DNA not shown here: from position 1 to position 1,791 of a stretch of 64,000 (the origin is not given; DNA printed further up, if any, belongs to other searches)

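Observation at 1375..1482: Periplasmic molybdoenzyme with Asp in place of the first FS0 cysteine (D-x2-C-x3-C-x27-C)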

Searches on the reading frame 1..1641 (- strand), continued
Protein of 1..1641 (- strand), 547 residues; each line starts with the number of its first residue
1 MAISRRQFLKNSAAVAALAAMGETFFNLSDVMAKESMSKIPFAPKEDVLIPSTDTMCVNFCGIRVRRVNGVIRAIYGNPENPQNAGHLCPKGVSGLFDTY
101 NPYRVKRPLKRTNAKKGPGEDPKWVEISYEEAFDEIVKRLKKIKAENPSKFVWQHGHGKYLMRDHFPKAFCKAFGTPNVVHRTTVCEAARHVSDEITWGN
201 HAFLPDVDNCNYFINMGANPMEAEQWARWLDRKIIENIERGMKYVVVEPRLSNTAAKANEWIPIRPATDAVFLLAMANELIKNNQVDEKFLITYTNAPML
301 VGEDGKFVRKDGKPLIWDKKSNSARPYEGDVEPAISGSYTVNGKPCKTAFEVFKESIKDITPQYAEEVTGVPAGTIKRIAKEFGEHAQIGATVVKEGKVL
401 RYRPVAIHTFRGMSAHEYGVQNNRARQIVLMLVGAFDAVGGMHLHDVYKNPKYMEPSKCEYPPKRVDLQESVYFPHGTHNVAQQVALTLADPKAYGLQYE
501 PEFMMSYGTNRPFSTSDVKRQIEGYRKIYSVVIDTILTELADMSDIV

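Call 23: find_related_loci(query=P0001, collection=genome_contigs, flank=10000)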
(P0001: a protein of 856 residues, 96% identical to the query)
Query P0001 (856 aa) in genome_contigs; peptide patterns used: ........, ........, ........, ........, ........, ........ (x = any residue, [..] = any of these).
39 stretches matched a pattern; 12 encode a relative of the query (tblastn E <= 1e-3); 11 distinct loci.
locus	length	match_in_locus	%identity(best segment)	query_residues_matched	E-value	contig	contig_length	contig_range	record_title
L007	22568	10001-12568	90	1-856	0e+0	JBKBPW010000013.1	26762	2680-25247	MAG: Thermodesulfovibrionales bacterium isolate 21H_026.bin.27 NODE_14_length_26762_cov_5.586622, whole genome shotgun s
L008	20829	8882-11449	89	1-856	0e+0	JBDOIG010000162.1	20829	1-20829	MAG: Thermodesulfovibrionales bacterium isolate TC202112_Ori_Bins005 k147_61938, whole genome shotgun sequence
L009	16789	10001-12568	87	1-856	0e+0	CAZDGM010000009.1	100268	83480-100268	MAG TPA_asm: uncultured Thermodesulfobacteriota bacterium isolate binchicken_co30_4 genome assembly, contig: NODE_252_le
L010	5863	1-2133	91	146-856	0e+0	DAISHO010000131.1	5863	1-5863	MAG TPA_asm: Thermodesulfovibrionales bacterium isolate CTOTU1358 NODE_1091_length_5863_cov_4.130337, whole genome shotg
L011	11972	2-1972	87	199-855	0e+0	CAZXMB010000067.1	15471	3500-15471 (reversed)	MAG TPA_asm: uncultured Syntrophaceae bacterium isolate SRP098346_co1_431 genome assembly, contig: NODE_4162_length_1547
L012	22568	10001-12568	90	1-856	0e+0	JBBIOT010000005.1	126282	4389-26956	MAG: Caldimicrobium sp. isolate AR170220_bin_286 NODE_6_length_126282_cov_9.80853, whole genome shotgun sequence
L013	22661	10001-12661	60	1-856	0e+0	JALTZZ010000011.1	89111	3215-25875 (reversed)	MAG: archaeon isolate S141_metabat2_scaf2bin.181 S141_NODE_118_length_89111_cov_7.415187, whole genome shotgun sequence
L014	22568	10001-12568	85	1-856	0e+0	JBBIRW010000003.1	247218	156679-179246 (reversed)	MAG: Deltaproteobacteria bacterium isolate SLF170214_bin_359 NODE_8_length_247218_cov_8.53965, whole genome shotgun sequ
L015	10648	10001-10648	88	1-216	5e-128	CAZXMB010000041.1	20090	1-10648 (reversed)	MAG TPA_asm: uncultured Syntrophaceae bacterium isolate SRP098346_co1_431 genome assembly, contig: NODE_2574_length_2009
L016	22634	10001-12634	31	31-856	2e-114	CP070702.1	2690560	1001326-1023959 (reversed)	MAG: Candidatus Eiseniibacteriota bacterium isolate bin56 chromosome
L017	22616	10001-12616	31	37-856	3e-108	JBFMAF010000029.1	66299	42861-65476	MAG: Acidobacteriota bacterium isolate MAG131 MAG131_29, whole genome shotgun sequence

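Call 31: search_solved_structures(query=L006:6366-7217:+, max_evalue=0.01, show_alignments=1)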
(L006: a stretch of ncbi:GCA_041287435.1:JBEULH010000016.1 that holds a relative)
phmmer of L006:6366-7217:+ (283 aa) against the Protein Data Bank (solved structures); distinct sequences matched with E-value up to 0.01: 18.
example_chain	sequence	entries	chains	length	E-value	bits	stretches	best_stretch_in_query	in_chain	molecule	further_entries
6x6b_A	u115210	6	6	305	2e-49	172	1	31-265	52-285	ArrX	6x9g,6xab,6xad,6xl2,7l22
6x8w_A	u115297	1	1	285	2.8e-48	168.3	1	31-265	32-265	ArrX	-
8ed5_A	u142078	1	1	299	5.7e-31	111.5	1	37-264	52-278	Putative periplasmic phosphite-binding-like protein (Pbl) PtxB-like protein designated Aio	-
6esk_A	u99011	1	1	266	2.5e-30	109.4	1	48-264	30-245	Putative periplasmic phosphite-binding-like protein (Pbl) PtxB-like protein designated Aio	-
6esv_A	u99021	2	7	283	3.1e-30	109.1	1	48-264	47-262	Putative periplasmic phosphite-binding-like protein (Pbl) PtxB-like protein designated Aio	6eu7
5o2j_A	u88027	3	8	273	1.5e-12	51.1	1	34-265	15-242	Probable phosphite transport system-binding protein PtxB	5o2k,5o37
5jvb_A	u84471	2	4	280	2.8e-12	50.2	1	27-261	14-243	Phosphonate ABC transporter, periplasmic phosphonate-binding protein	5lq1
6ght_A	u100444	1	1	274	1.2e-10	44.9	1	28-269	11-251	Probable phosphite transport system-binding protein HtxB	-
5me4_A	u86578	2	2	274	1.2e-10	44.8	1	28-269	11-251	Probable phosphite transport system-binding protein HtxB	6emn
6ghq_A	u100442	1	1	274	1.6e-10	44.5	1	28-269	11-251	Probable phosphite transport system-binding protein HtxB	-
5lv1_A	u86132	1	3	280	6.5e-10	42.4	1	26-265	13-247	PtxB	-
3p7i_A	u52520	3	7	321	7.8e-10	42.2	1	36-264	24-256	PhnD, subunit of alkylphosphonate ABC transporter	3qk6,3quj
3s4u_A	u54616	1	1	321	3.3e-09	40.1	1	36-264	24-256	PhnD, subunit of alkylphosphonate ABC transporter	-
3n5l_A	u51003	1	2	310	2.1e-07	34.2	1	43-277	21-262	Binding protein component of ABC phosphonate transporter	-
7t1m_A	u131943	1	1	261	1.5e-06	31.4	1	70-272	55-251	MCA1014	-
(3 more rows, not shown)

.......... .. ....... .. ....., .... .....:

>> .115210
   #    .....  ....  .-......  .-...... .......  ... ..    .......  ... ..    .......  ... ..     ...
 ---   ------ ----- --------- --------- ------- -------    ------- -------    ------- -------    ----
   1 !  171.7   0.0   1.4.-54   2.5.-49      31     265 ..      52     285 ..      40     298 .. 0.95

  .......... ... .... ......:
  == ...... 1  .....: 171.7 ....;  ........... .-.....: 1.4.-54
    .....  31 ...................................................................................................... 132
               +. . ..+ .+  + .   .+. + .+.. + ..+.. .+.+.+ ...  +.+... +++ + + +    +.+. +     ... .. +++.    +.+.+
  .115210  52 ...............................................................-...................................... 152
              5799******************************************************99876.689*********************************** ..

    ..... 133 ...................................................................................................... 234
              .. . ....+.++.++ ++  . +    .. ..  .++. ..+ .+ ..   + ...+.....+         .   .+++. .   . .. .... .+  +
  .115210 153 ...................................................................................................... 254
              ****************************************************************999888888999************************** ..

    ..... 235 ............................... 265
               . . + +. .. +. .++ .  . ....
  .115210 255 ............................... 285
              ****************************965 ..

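Call 32: search_solved_structures(query=L007:5269-7002:+, max_evalue=0.01)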
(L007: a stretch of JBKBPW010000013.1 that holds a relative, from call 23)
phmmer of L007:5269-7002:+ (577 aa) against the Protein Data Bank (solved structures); distinct sequences matched with E-value up to 0.01: 20.
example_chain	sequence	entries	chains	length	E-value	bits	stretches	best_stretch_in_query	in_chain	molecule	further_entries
6x6b_A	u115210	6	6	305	1e-55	192.7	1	37-291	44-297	ArrX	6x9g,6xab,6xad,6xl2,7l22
6x8w_A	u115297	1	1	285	1.3e-54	189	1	37-291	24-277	ArrX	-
8ed5_A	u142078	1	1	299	1.9e-42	148.9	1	43-296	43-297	Putative periplasmic phosphite-binding-like protein (Pbl) PtxB-like protein designated Aio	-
6esk_A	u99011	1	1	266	4.6e-41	144.3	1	55-296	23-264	Putative periplasmic phosphite-binding-like protein (Pbl) PtxB-like protein designated Aio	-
6esv_A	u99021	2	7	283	5.1e-41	144.2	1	54-296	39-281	Putative periplasmic phosphite-binding-like protein (Pbl) PtxB-like protein designated Aio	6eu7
5o2j_A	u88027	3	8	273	4e-36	128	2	312-482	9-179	Probable phosphite transport system-binding protein PtxB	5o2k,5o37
5lv1_A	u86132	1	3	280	6.7e-22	81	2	122-295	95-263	PtxB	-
5jvb_A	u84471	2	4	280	3.2e-21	78.8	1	59-296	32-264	Phosphonate ABC transporter, periplasmic phosphonate-binding protein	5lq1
6ght_A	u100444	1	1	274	1.3e-19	73.5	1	50-296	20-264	Probable phosphite transport system-binding protein HtxB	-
5me4_A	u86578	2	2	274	1.3e-19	73.5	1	50-296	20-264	Probable phosphite transport system-binding protein HtxB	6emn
6ghq_A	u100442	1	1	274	1.8e-19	73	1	50-296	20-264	Probable phosphite transport system-binding protein HtxB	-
7s6g_A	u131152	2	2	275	2.9e-19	72.3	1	313-479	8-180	Phosphonate ABC type transporter/ substrate binding component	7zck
5lq5_A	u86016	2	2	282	1e-17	67.3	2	127-297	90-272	Putative phosphonate binding protein for ABC transporter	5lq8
3n5l_A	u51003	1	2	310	1.1e-15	60.5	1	121-303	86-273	Binding protein component of ABC phosphonate transporter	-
3p7i_A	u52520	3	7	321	1.3e-15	60.3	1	121-291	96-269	PhnD, subunit of alkylphosphonate ABC transporter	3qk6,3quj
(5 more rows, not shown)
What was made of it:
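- The sensor protein X is most like ArrX (1e-55) and AioX (1e-42), far above PtxB/PhnD for its first domain (calls 31, 32).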

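Call 37: search_solved_structures(query=P0001, max_evalue=1e-20, show_alignments=2)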
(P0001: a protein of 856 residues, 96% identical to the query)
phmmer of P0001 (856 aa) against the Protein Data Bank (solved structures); distinct sequences matched with E-value up to 1e-20: 22.
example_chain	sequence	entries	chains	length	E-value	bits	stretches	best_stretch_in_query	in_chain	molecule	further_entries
6cz7_A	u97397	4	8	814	1e-53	185.9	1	52-280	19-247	ArrA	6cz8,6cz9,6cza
2vpw_A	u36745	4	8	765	8e-43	149.9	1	5-295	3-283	THIOSULFATE REDUCTASE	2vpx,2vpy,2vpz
9vap_A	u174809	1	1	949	8.9e-32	113.3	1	2-291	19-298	Formate dehydrogenase molybdopterin-binding subunit FdhA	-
1kqf_A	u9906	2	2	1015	1.6e-27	99.2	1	2-441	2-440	FORMATE DEHYDROGENASE, NITRATE-INDUCIBLE, MAJOR SUBUNIT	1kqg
7qv7_S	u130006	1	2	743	1.5e-26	96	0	52-291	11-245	Hydrogen dependent carbon dioxide reductase subunit FdhF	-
7bkb_D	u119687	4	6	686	2.3e-25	92.1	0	53-293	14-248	Formate dehydrogenase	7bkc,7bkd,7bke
2jim_A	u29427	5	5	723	4.4e-24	87.9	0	56-299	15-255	PERIPLASMIC NITRATE REDUCTASE | PROTEIN (PERIPLASMIC NITRATE REDUCTASE)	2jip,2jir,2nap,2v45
2e7z_A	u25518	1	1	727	8.9e-24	86.8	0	52-291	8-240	Acetylene hydratase Ahy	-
9t1s_L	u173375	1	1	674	1.2e-23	86.5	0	56-294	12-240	formate dehydrogenase (coenzyme F420)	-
2jio_A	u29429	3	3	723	2.1e-23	85.6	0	56-299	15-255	PERIPLASMIC NITRATE REDUCTASE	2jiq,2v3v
9qm0_A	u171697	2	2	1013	2.2e-23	85.6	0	1-441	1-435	Formate dehydrogenase, alpha subunit, selenocysteine-containing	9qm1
9rk0_A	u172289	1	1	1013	1.1e-22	83.2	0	1-441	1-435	Formate dehydrogenase, alpha subunit, selenocysteine-containing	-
9rjy_A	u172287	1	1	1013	1.3e-22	82.9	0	1-441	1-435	Formate dehydrogenase, alpha subunit, selenocysteine-containing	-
6sdr_A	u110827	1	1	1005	1.4e-22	82.9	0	1-441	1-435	Formate dehydrogenase, alpha subunit, selenocysteine-containing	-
6sdv_A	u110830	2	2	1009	1.4e-22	82.8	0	1-441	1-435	Formate dehydrogenase, alpha subunit, selenocysteine-containing,Formate dehydrogenase, alp | Formate dehydrogenase, alpha subunit, selenocysteine-containing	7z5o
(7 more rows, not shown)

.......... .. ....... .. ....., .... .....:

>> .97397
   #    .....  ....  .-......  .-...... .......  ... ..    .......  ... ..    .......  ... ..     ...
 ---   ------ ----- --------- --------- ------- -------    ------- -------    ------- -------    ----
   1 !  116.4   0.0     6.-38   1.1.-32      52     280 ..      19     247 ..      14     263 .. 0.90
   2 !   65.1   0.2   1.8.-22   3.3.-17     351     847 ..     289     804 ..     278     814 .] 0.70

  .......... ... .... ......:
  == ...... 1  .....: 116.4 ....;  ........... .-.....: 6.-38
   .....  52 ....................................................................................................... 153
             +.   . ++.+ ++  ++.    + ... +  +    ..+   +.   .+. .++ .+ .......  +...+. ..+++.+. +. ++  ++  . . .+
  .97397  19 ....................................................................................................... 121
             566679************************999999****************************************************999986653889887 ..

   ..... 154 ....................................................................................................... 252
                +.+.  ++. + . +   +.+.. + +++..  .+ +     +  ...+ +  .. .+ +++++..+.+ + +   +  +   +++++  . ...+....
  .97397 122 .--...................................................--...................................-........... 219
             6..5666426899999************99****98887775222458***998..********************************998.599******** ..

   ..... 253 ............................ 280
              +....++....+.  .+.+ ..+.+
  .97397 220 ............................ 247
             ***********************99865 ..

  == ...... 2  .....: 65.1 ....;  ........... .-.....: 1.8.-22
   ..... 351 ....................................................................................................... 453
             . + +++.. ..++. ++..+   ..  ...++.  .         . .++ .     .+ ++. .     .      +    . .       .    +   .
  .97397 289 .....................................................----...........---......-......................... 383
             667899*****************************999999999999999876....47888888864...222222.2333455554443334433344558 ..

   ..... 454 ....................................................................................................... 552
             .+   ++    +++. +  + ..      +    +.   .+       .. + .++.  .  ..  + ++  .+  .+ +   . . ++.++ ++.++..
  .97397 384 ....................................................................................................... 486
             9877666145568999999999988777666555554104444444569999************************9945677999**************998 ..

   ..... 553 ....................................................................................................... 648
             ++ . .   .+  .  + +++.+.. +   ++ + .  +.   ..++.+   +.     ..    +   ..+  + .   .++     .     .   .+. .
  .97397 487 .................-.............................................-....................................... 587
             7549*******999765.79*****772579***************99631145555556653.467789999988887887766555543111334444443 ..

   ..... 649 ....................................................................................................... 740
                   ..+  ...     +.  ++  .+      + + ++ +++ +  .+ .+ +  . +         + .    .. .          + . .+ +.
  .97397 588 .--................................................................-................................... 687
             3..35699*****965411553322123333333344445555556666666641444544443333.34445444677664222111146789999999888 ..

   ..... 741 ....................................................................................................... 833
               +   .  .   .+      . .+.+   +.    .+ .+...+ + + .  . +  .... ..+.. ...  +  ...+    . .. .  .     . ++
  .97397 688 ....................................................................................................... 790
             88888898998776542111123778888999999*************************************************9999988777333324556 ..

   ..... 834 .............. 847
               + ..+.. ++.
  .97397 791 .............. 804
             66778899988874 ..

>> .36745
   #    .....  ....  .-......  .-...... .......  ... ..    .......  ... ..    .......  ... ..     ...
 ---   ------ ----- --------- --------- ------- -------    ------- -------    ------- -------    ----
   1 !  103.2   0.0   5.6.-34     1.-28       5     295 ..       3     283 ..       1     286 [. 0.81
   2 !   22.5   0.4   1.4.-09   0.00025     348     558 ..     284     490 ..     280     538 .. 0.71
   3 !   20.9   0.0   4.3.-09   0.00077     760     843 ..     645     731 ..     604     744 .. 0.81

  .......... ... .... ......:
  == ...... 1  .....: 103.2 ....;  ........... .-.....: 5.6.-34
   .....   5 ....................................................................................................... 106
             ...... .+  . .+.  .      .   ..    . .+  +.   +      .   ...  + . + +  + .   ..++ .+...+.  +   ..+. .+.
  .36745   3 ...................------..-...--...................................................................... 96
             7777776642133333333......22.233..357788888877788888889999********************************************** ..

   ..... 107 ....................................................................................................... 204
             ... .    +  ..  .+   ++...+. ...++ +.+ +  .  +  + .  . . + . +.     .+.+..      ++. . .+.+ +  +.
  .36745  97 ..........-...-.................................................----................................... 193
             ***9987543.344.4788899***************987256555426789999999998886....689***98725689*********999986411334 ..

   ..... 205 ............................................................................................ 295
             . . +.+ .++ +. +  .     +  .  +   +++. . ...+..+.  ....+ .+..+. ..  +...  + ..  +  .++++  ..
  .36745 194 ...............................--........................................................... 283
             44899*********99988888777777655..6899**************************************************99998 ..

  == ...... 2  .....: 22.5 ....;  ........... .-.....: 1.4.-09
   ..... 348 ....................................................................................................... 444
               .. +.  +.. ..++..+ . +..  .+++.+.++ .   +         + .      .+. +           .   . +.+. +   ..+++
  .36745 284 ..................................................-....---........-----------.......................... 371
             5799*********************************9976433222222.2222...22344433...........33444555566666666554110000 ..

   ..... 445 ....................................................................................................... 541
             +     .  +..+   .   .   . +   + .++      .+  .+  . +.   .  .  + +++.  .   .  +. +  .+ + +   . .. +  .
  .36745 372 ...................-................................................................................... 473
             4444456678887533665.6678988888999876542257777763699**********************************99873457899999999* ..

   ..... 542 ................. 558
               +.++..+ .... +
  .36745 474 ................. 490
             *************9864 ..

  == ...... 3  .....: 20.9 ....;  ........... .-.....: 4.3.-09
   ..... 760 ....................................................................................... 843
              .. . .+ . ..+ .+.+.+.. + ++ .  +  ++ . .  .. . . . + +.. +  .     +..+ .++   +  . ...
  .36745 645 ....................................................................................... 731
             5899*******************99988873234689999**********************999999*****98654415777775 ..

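Call 40: find_encoding_contigs(protein=P0052, flank=10000, max_places=1)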
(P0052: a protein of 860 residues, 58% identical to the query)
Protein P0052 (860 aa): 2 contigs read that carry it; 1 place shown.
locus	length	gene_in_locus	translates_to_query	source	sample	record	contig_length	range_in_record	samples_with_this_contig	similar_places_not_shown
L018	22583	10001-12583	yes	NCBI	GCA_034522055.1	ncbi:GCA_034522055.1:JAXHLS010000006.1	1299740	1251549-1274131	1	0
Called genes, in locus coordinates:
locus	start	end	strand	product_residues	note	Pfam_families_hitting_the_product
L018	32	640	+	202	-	PF05275:CopB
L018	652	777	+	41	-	-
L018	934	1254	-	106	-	PF05016:ParE_toxin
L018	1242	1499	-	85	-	PF02604:PhdYeFM_antitox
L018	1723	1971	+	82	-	PF04014:MazE_antitoxin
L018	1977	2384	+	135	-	PF01850:PIN (weak)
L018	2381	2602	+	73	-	PF13192:Thioredoxin_3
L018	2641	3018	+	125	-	PF00126:HTH_1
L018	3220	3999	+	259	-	PF13531:SBP_bac_11, PF01547:SBP_bac_1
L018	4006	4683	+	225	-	PF00528:BPD_transp_1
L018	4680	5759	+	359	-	PF00005:ABC_tran, PF13304:AAA_21 (faint), PF03459:TOBE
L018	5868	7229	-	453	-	PF00072:Response_reg, PF00158:Sigma54_activat, PF14532:Sigma54_activ_2, PF25601:AAA_lid_14, PF02954:HTH_8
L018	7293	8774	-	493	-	PF00512:HisKA, PF10090:HPTransfase (faint), PF02518:HATPase_c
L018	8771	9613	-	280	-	PF12974:Phosphonate-bd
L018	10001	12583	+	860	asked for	PF00384:Molybdopterin, PF01568:Molydop_binding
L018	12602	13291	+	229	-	PF12838:Fer4_7 (faint), PF13187:Fer4_9 (faint), PF13247:Fer4_11, PF14697:Fer4_21 (weak), PF00037:Fer4 (weak), PF12797:Fer4_2 (weak), PF12837:Fer4_6 (weak), PF13237:Fer4_10 (weak)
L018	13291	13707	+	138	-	-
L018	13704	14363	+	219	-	PF02613:Nitrate_red_del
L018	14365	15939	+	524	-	PF12797:Fer4_2 (faint), PF12838:Fer4_7 (weak), PF13187:Fer4_9 (weak), PF00037:Fer4 (weak), PF12837:Fer4_6 (weak), PF13237:Fer4_10 (weak), PF13187:Fer4_9 (weak), PF00037:Fer4 (weak), +3 more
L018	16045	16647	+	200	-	PF00034:Cytochrom_C (faint), PF13442:Cytochrome_CBB3 (faint)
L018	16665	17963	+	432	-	PF01266:DAO (faint), PF07992:Pyr_redox_2, PF21706:FCSD_central, PF09242:FCSD-flav_bind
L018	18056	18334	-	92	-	PF13560:HTH_31, PF01381:HTH_3, PF00356:LacI (weak)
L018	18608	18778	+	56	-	-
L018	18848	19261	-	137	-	PF02566:OsmC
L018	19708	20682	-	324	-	PF21931:ABM-like, PF22087:CT0912-like_C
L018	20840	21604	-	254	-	PF01925:TauE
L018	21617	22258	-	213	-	PF02663:FmdE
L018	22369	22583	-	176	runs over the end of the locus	PF04542:Sigma70_r2, PF08281:Sigma70_r4_2, PF04545:Sigma70_r4 (weak)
